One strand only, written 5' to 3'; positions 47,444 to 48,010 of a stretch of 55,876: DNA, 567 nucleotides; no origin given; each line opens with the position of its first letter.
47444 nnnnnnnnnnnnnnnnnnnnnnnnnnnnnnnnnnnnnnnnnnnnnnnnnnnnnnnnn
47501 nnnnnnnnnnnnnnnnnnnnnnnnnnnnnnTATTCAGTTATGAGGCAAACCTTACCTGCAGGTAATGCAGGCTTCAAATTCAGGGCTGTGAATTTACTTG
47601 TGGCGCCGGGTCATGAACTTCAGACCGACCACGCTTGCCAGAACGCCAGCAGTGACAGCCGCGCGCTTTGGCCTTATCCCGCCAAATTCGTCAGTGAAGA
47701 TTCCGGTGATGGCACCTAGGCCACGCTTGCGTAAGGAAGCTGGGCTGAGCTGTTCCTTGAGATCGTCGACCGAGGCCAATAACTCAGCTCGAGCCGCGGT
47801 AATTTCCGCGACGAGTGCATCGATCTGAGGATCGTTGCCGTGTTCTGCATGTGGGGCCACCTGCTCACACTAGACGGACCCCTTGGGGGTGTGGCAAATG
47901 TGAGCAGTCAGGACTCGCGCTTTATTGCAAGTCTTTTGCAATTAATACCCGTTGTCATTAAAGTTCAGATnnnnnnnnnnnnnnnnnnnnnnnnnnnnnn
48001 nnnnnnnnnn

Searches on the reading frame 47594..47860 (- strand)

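Call 44: search_protein_families(library=pfam, proteins=[window:47594-47860:-], max_evalue=0.001)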
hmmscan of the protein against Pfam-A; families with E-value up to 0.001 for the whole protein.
window:47594-47860:- (88 aa): 1 family
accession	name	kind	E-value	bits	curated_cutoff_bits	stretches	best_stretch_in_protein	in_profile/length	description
PF12277.13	DUF3618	-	3.6e-06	27.6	24.9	1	13-49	4-40/47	Protein of unknown function (DUF3618)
